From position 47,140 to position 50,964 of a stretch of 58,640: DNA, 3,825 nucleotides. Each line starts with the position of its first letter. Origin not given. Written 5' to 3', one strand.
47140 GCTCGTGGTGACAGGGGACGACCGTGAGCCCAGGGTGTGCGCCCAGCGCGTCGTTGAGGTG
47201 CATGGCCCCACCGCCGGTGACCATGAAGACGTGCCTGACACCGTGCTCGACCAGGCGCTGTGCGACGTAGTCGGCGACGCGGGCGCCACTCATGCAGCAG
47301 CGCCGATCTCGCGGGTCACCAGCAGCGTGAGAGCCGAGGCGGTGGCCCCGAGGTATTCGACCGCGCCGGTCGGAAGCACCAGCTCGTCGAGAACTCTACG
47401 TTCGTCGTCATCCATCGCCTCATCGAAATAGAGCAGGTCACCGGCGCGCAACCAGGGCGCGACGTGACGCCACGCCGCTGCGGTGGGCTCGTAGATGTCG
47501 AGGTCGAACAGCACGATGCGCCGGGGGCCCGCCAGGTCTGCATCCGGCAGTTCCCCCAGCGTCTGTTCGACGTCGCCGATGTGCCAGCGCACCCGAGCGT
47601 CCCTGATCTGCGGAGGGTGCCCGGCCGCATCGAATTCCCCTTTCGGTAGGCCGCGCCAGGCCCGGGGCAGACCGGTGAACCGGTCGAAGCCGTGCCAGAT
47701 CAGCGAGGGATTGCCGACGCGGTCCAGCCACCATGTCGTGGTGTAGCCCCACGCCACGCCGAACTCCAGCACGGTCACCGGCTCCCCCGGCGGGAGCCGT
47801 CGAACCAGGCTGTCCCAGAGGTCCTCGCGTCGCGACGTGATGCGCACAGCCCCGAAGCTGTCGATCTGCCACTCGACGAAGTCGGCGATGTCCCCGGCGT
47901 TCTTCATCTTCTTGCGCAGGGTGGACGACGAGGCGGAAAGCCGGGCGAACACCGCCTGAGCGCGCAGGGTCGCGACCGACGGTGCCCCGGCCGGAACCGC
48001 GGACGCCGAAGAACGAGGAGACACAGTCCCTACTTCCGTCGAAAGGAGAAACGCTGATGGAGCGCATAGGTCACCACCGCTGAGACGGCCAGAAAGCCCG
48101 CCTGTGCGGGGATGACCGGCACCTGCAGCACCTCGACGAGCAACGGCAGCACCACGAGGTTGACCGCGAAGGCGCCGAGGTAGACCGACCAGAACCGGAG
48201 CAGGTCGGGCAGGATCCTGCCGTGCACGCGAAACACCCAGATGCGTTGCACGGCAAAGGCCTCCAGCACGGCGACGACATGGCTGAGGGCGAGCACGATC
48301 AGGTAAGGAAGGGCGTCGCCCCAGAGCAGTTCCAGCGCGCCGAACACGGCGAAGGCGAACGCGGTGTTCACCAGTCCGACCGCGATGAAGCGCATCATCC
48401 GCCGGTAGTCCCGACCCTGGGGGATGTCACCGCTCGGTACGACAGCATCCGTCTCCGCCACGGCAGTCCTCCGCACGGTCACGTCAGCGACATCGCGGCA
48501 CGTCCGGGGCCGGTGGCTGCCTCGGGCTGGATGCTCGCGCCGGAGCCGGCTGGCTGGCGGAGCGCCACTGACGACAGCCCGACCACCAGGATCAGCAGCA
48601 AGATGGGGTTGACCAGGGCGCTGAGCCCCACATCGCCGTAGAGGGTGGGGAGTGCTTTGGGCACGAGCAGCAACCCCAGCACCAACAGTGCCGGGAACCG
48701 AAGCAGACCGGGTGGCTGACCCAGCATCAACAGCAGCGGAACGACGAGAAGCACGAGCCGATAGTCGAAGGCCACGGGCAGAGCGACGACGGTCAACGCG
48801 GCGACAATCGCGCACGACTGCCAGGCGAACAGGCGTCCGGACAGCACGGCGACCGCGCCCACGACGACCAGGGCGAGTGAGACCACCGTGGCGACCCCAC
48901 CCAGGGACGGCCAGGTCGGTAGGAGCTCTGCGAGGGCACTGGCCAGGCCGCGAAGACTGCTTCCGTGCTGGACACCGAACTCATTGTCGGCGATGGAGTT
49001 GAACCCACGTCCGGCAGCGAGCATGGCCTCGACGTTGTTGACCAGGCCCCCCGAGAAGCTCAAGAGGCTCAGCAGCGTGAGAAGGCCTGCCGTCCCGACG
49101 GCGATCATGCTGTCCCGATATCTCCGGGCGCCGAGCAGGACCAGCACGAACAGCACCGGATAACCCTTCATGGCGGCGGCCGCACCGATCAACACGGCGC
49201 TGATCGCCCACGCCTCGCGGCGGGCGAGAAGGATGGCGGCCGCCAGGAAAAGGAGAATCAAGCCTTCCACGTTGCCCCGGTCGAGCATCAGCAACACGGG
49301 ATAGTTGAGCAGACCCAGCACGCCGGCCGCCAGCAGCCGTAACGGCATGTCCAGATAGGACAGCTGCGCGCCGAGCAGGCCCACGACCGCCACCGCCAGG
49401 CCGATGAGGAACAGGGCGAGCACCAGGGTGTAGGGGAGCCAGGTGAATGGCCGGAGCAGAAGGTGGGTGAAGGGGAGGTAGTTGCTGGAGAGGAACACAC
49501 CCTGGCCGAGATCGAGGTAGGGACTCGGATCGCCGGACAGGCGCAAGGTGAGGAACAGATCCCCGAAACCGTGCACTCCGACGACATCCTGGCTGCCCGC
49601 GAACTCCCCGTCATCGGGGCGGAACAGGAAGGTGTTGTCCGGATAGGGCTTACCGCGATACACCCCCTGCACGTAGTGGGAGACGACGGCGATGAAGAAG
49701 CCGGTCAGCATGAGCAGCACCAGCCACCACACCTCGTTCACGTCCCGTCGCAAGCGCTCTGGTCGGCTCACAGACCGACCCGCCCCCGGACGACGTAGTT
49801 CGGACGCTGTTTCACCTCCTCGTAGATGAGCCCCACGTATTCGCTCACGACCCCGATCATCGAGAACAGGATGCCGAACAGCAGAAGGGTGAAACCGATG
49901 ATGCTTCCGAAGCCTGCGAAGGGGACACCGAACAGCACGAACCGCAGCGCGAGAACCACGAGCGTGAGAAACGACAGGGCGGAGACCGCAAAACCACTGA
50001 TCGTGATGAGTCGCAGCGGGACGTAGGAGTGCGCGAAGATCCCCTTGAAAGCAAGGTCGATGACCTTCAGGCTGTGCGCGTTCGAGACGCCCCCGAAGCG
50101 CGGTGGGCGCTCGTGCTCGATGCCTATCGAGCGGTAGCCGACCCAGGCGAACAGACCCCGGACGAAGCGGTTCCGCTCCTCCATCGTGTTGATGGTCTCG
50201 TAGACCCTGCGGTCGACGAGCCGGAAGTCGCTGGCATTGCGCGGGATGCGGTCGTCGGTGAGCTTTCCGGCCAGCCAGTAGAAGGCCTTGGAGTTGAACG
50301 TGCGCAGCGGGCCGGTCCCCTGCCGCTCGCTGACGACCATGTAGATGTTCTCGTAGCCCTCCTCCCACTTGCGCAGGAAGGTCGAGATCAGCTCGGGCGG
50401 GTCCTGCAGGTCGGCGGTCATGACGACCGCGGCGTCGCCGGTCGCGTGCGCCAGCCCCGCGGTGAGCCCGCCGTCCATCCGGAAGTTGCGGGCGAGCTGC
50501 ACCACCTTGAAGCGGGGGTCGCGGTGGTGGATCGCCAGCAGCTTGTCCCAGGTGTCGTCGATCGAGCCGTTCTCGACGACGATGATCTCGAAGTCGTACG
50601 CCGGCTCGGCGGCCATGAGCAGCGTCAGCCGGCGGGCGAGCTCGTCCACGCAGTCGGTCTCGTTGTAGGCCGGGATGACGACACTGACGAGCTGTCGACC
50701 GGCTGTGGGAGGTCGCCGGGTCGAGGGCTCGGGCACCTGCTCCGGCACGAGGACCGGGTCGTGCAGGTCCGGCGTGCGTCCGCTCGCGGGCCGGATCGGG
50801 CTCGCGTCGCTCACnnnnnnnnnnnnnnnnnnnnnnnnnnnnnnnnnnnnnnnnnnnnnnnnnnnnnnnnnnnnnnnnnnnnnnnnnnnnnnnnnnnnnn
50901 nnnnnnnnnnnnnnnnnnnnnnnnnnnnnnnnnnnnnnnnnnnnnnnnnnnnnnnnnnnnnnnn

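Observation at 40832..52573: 12-gene operon for a CDP-activated, probably C-branched 3,6-dideoxyhexose (yersiniose-like) with extra tailoring enzymes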

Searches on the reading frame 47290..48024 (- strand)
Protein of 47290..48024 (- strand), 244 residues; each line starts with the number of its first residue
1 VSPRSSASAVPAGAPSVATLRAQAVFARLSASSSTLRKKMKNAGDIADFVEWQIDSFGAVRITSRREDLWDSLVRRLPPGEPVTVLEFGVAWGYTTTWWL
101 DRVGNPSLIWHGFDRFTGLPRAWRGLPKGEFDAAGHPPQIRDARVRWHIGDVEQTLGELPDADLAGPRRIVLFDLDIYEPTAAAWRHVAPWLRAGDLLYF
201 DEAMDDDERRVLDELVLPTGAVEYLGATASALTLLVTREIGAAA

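Call 6: search_protein_families(library=pfam, proteins=[window:47290-48024:-], max_evalue=0.01)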
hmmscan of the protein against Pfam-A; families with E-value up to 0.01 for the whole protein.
window:47290-48024:- (244 aa): 1 family
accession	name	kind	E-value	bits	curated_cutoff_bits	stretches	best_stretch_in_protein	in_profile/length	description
PF13578.12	Methyltransf_24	-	4.7e-05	24.7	26.3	1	86-202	1-104/105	Methyltransferase domain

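Call 7: search_protein_families(library=ncbifam, proteins=[window:47290-48024:-], max_evalue=0.01)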
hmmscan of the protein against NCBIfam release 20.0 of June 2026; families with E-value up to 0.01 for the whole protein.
window:47290-48024:- (244 aa): 0 families

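Call 26: search_solved_structures(query=window:47290-48024:-, max_evalue=1)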
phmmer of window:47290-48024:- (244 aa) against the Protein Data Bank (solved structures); distinct sequences matched with E-value up to 1: 8.
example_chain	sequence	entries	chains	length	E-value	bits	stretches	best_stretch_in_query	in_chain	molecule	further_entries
3tos_A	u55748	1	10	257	1e-05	28.2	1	150-203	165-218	CalS11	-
4gf5_A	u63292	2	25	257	1e-05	28.2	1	150-203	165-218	CalS11 | TDP-rhamnose 3'-O-methyltransferase (CalS11)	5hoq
1mk1_A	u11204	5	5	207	0.26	13.8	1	78-165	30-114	ADPR pyrophosphatase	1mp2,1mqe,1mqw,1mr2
5i8u_G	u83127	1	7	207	0.27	13.7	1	78-165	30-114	ADP-ribose pyrophosphatase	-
7t92_C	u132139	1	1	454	0.35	13.4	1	128-198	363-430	Peroxin-10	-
2w1k_A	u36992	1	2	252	0.74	12.3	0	178-228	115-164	PUTATIVE SORTASE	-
5jop_D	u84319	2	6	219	0.89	12.1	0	93-129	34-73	Fab 14.22 light chain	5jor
5mpt_A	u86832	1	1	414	0.97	11.9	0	66-100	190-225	Citrinin polyketide synthase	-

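Call 66: find_homologous_proteins(query=window:47290-48024:-, max_evalue=0.00001)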
Query window:47290-48024:- (244 aa): 394 proteins with E <= 0.00001 among 3446 candidates; the best 120 are listed.
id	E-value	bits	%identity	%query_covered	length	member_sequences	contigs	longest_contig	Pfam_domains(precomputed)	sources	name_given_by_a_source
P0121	1.6e-152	524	96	100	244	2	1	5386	-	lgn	-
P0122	3.7e-122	425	78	97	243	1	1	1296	-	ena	-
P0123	7.5e-119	414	75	100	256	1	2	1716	PF13578.13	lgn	-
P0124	1.4e-114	400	85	84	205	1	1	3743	-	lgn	-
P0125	2.2e-111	389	71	97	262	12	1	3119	PF13578.13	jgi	jgi:hypothetical protein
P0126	2.1e-110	386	70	100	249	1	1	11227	PF13578.13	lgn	-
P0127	5.3e-109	381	70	97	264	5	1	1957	-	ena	-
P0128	2.9e-106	372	69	97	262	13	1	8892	PF13578.13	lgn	-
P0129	1.3e-97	344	73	82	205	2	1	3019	PF13578.13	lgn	-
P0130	6.3e-95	335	66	97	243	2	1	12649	-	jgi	jgi:hypothetical protein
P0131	2.8e-82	294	56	98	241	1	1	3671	-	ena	-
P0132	2.7e-81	291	58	98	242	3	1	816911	-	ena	-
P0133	7.5e-81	289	59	98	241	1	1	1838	PF13578.13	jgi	jgi:hypothetical protein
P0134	1.1e-80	289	56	98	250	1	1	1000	PF13578.13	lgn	-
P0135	1.4e-80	288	56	98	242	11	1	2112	-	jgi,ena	-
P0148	2.1e-76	275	56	91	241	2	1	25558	-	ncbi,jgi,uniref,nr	ncbi:hypothetical protein [Mycobacterium sp. OTB74]|jgi:hypothetical protein|uniref:hypothetical pro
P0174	1.0e-72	263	57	91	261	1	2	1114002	-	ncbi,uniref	ncbi:hypothetical protein [Mycobacterium seoulense]|uniref:hypothetical protein n=1 Tax=Mycobacteriu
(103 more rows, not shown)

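Call 67: find_encoding_contigs(protein=P0174, flank=10000, max_places=1)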
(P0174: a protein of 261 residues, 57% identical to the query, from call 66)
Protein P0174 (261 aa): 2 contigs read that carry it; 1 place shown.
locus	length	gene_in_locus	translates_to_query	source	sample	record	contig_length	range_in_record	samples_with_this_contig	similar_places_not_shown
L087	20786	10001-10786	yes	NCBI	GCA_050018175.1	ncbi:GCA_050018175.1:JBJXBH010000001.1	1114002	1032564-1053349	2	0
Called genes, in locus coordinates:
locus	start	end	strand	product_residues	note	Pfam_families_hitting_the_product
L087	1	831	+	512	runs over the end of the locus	-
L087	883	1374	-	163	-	PF04138:GtrA_DPMS_TM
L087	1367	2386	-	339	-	PF01073:3Beta_HSD (weak), PF01370:Epimerase, PF04321:RmlD_sub_bind, PF16363:GDP_Man_Dehyd, PF02719:Polysacc_synt_2, PF07993:NAD_binding_4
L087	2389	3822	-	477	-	PF01041:DegT_DnrJ_EryC1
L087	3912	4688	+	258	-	PF00483:NTP_transferase, PF12804:NTP_transf_3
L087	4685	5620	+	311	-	PF00535:Glycos_transf_2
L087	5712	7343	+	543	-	PF03102:NeuB, PF08666:SAF (faint), PF07883:Cupin_2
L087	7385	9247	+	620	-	PF02776:TPP_enzyme_N, PF00205:TPP_enzyme_M, PF02775:TPP_enzyme_C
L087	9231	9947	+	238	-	PF00702:Hydrolase, PF12710:HAD, PF13419:HAD_2, PF13242:Hydrolase_like (weak)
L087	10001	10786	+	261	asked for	-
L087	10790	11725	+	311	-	PF13489:Methyltransf_23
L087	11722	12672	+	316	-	PF05050:Methyltransf_21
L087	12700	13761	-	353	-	PF01370:Epimerase, PF07993:NAD_binding_4 (faint), PF16363:GDP_Man_Dehyd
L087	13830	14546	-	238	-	PF00483:NTP_transferase, PF12804:NTP_transf_3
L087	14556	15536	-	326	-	PF00288:GHMP_kinases_N, PF08544:GHMP_kinases_C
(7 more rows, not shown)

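Call 68: find_encoding_contigs(protein=P0148, flank=10000, max_places=1)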
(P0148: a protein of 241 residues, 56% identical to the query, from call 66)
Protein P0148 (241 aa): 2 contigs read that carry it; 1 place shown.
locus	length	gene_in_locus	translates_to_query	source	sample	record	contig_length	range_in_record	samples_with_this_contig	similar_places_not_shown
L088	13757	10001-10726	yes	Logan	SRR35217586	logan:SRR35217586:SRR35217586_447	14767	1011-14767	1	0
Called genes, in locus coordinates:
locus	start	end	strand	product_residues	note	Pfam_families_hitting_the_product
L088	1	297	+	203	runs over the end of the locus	-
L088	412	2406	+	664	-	-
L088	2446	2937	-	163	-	PF04138:GtrA_DPMS_TM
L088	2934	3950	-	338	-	PF01073:3Beta_HSD (weak), PF01370:Epimerase, PF02719:Polysacc_synt_2, PF04321:RmlD_sub_bind, PF07993:NAD_binding_4 (faint), PF16363:GDP_Man_Dehyd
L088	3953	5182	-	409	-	PF01041:DegT_DnrJ_EryC1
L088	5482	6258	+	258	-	PF00483:NTP_transferase, PF12804:NTP_transf_3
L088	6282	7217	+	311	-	PF00535:Glycos_transf_2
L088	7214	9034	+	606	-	PF02776:TPP_enzyme_N, PF00205:TPP_enzyme_M, PF02775:TPP_enzyme_C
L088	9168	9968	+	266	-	PF03328:HpcH_HpaI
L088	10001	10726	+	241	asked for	-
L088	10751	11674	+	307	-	PF13489:Methyltransf_23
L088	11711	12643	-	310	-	PF01370:Epimerase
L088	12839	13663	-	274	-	PF11139:SfLAP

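Call 77: predict_structure(alignment_id=A3)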
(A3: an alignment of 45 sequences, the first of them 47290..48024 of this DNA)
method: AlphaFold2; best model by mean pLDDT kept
length: 244 residues; sequences in the alignment: 45
mean_pLDDT: 86.5   pTM: 0.83
mean pLDDT of the five models: 86.5, 85.8, 85.7, 85.6, 83.6
residues with pLDDT >= 90: 148; 70-90: 57; 50-70: 36; < 50: 3
segments of 3 or more residues with pLDDT < 50: none
pLDDT, mean of each block of 10 residues (from residue 1): 57 83 92 89 93 96 95 92 88 81 89 67 59 69 90 89 89 91 94 96 91 97 97 97 68
secondary structure, 60 per line:
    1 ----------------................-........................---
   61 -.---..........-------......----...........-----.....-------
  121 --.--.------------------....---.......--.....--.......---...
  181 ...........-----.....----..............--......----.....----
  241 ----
elements in order: H17-32 H34-57 H66-75 E83-88 H93-103 E109-113 E145-148 H152-158 H161-165 E168-174 H178-191 E197-201 H206-219 E222-227 E232-236

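Call 80: fold_search(model_id=the predicted structure, library=pdb)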
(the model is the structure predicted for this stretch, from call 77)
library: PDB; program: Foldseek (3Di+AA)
matches with E <= 10: 1202; with E <= 0.001: 91
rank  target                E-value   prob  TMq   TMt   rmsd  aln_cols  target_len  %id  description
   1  3tos_A                1.7e-06  1.00  0.48  0.47   5.5       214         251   22  Crystal Structure of CalS11, Calicheamicin Methyltransferase (released 2011-10-05)
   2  3tos_B                4.0e-06  1.00  0.48  0.46   5.5       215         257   22  Crystal Structure of CalS11, Calicheamicin Methyltransferase (released 2011-10-05)
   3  3tos_G                4.3e-06  1.00  0.48  0.46  11.2       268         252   19  Crystal Structure of CalS11, Calicheamicin Methyltransferase (released 2011-10-05)
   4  5hoq_A                6.3e-06  1.00  0.47  0.49   7.4       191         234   25  Apo structure of CalS11, TDP-rhamnose 3'-o-methyltransferase, an enzyme in Calicheamicin biosynthesis (released 2016-03-30)
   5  6g80_M                1.2e-05  1.00  0.51  0.56   9.1       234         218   15  Structure of Mycobacterium hassiacum MeT1 from orthorhombic crystals. (released 2019-01-16)
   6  5hoq_C                2.2e-05  1.00  0.47  0.49  10.0       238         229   20  Apo structure of CalS11, TDP-rhamnose 3'-o-methyltransferase, an enzyme in Calicheamicin biosynthesis (released 2016-03-30)
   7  5hoq_E                2.7e-05  1.00  0.47  0.48   7.5       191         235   25  Apo structure of CalS11, TDP-rhamnose 3'-o-methyltransferase, an enzyme in Calicheamicin biosynthesis (released 2016-03-30)
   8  6g7d                  2.7e-05  1.00  0.51  0.56   9.4       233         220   15  Structure of MeT1 from Mycobacterium hassiacum in complex with SAM and glycerol. (released 2019-01-16)
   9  6g80_B                3.1e-05  1.00  0.50  0.54   9.3       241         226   15  Structure of Mycobacterium hassiacum MeT1 from orthorhombic crystals. (released 2019-01-16)
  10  5hoq_B                4.0e-05  1.00  0.46  0.48   7.1       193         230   25  Apo structure of CalS11, TDP-rhamnose 3'-o-methyltransferase, an enzyme in Calicheamicin biosynthesis (released 2016-03-30)
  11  6g80_A                4.2e-05  1.00  0.50  0.57   9.2       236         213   15  Structure of Mycobacterium hassiacum MeT1 from orthorhombic crystals. (released 2019-01-16)
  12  4xue_B                4.8e-05  1.00  0.47  0.52  10.2       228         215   13  Synthesis and evaluation of heterocyclic catechol mimics as inhibitors of catechol-O-methyltransferase (COMT): Structu (released 2015-04-15)
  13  4pon_A                5.1e-05  1.00  0.49  0.65   6.0       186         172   15  The crystal structure of a putative SAM-dependent methyltransferase, YtqB, from Bacillus subtilis (released 2014-04-02)
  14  6g80_C                5.1e-05  1.00  0.48  0.54   9.6       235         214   16  Structure of Mycobacterium hassiacum MeT1 from orthorhombic crystals. (released 2019-01-16)
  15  6fnr_A                7.9e-05  0.98  0.29  0.23  15.8       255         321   18  Ergothioneine-biosynthetic methyltransferase EgtD in complex with chlorohistidine (released 2018-06-13)
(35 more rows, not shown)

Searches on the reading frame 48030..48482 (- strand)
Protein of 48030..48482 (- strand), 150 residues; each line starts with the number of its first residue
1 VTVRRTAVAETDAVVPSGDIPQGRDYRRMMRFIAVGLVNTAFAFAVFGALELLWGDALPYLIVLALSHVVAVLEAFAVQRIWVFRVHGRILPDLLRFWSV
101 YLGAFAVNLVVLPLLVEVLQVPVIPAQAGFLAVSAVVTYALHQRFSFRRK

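Call 6: search_protein_families(library=pfam, proteins=[window:48030-48482:-], max_evalue=0.01)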
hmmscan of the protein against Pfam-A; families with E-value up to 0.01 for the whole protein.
window:48030-48482:- (150 aa): 1 family
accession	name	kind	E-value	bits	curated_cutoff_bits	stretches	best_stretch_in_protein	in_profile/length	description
PF04138.20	GtrA_DPMS_TM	-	1.5e-15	57.8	26.1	1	31-147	1-117/117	GtrA/DPMS, transmembrane domain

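Call 7: search_protein_families(library=ncbifam, proteins=[window:48030-48482:-], max_evalue=0.01)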
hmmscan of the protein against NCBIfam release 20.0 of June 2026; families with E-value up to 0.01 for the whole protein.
window:48030-48482:- (150 aa): 0 families

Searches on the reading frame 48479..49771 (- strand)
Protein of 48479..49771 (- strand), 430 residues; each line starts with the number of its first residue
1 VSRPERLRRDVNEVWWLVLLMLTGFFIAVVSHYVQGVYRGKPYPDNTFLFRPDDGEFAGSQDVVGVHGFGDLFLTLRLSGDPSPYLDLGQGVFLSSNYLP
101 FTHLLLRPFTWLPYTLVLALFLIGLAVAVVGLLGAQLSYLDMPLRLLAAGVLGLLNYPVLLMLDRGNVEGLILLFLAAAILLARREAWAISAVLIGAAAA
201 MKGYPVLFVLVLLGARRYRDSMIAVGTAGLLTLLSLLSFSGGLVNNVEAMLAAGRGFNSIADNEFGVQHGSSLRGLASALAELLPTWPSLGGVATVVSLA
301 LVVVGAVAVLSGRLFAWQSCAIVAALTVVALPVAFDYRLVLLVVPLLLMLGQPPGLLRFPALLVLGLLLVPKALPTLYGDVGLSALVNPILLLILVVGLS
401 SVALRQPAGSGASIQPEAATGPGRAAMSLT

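Call 6: search_protein_families(library=pfam, proteins=[window:48479-49771:-], max_evalue=0.01)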
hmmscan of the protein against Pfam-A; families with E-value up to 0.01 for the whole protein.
window:48479-49771:- (430 aa): 1 family
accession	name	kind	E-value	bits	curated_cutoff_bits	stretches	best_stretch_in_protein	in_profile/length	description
PF09594.16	GT87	-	4.3e-18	66.4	25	1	98-333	3-231/237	Glycosyltransferase family 87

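Call 7: search_protein_families(library=ncbifam, proteins=[window:48479-49771:-], max_evalue=0.01)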
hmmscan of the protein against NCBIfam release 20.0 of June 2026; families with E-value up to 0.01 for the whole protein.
window:48479-49771:- (430 aa): 1 family
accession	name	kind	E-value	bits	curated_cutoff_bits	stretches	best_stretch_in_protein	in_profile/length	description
NF009915.0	PRK13375.1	equivalog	0.00015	20.5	413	1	87-349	85-341/425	mannosyltransferase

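Call 87: search_solved_structures(query=window:48479-49771:-, max_evalue=1)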
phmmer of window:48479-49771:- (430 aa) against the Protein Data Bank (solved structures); distinct sequences matched with E-value up to 1: 3.
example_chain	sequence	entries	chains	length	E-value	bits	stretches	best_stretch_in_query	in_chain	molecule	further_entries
23gx_B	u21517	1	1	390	0.0095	18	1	97-212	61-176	GPI mannosyltransferase 1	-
23gf_B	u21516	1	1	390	0.014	17.5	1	97-212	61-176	GPI mannosyltransferase 1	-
9wno_A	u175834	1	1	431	0.22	13.5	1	98-219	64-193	GPI mannosyltransferase 1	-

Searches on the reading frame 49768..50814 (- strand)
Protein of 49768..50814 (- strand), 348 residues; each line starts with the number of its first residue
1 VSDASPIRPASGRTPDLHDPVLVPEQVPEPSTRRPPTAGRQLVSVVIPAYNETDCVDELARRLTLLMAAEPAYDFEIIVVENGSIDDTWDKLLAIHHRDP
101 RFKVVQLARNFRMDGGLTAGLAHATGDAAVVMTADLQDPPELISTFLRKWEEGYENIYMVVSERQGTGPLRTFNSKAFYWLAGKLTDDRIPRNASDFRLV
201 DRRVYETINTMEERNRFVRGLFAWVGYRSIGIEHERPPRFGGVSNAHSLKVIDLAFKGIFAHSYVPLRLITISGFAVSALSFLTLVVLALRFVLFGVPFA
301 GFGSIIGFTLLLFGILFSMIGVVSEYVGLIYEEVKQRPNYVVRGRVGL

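Call 6: search_protein_families(library=pfam, proteins=[window:49768-50814:-], max_evalue=0.01)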
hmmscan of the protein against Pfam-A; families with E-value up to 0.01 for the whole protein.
window:49768-50814:- (348 aa): 3 families
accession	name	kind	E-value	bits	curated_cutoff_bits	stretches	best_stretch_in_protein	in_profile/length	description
PF00535.33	Glycos_transf_2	-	2e-26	93.3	23.3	1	44-206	1-165/168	Glycosyl transferase family 2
PF12804.13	NTP_transf_3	-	0.0014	19.3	27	1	111-188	70-147/160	MobA-like NTP transferase domain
PF13641.12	Glyco_tranf_2_3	-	0.0034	17.9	27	1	43-136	3-97/230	Glycosyltransferase like family 2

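Call 7: search_protein_families(library=ncbifam, proteins=[window:49768-50814:-], max_evalue=0.01)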
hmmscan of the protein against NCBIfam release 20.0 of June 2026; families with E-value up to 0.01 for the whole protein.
window:49768-50814:- (348 aa): 13 families
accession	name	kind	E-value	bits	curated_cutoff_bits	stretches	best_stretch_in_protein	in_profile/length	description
NF047588.1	GlcsyltransPgfSStrep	equivalog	1.8e-64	217.9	500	1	43-343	3-303/308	glycosyltransferase PgfS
NF007986.1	PRK10714.1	equivalog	1.2e-39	136.2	529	1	42-343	7-309/316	undecaprenyl-phosphate 4-deoxy-4-formamido-L-arabinose transferase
TIGR03937.1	PgaC_IcaA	equivalog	8.4e-13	48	422.3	1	29-135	33-135/407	poly-beta-1,6-N-acetyl-D-glucosamine synthase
NF041875.1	EPS_EpsD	equivalog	1.6e-10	40.9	370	1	43-158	1-112/325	exopolysaccharide biosynthesis glycosyltransferase EpsD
TIGR04283.1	glyco_like_mftF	equivalog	1.5e-06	28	182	1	43-150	1-97/221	TIGR04283 family arsenosugar biosynthesis glycosyltransferase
NF047683.1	TeichurnBiosyTuaG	equivalog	2.6e-06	27.3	400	1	40-130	5-91/252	teichuronic acid biosynthesis protein TuaG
NF045692.1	OglycostaseCruG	equivalog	2.7e-06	26.6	600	1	42-149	42-151/386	2'-O-glycosyltransferase CruG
NF010496.0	PRK13915.1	equivalog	3e-06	26.6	262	1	40-140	30-131/307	glucosyl-3-phosphoglycerate synthase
NF050050.1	ProtGlycPglI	equivalog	3.7e-05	23.3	500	1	43-158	4-116/306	GalNAc(5)-diNAcBac-PP-undecaprenol beta-1,3-glucosyltransferase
TIGR04242.1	nodulat_NodC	equivalog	4.3e-05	22.7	550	1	40-136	47-142/395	chitooligosaccharide synthase NodC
NF007482.0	PRK10073.1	equivalog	0.00012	21.2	423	1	41-146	6-106/334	glycosyltransferase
NF038302.1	EPS_HpsE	equivalog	0.0012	17.9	300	1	43-90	3-49/307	hormogonium polysaccharide biosynthesis glycosyltransferase HpsE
NF053739.1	GlytfEpsEBac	equivalog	0.0021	17.1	450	1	43-128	3-85/265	glycosyltransferase EpsE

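Call 86: search_solved_structures(query=window:49768-50814:-, max_evalue=0.00001)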
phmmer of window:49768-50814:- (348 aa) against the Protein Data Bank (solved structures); distinct sequences matched with E-value up to 0.00001: 7.
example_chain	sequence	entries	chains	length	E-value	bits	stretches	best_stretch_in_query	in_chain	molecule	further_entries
5ekp_C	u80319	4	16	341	8.3e-71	241.9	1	43-345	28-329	Uncharacterized glycosyltransferase sll0501 | Glycosyltransferase sll0501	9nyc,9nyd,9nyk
9nye_A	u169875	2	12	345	8.6e-71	241.8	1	43-345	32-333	Glycosyltransferase sll0501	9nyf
5eke_A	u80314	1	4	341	1.1e-70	241.4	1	43-345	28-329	Uncharacterized glycosyltransferase sll0501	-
9hwj_A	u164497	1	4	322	1.1e-34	123.1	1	42-343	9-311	Undecaprenyl-phosphate 4-deoxy-4-formamido-L-arabinose transferase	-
9bhc_C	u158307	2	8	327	8.1e-33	116.9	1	41-343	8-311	Undecaprenyl-phosphate 4-deoxy-4-formamido-L-arabinose transferase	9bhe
8vxh_A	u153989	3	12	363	1.1e-32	116.5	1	41-343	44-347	Undecaprenyl-phosphate 4-deoxy-4-formamido-L-arabinose transferase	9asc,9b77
5mlz_A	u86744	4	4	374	1.8e-13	53.3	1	42-153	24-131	Dolichol monophosphate mannose synthase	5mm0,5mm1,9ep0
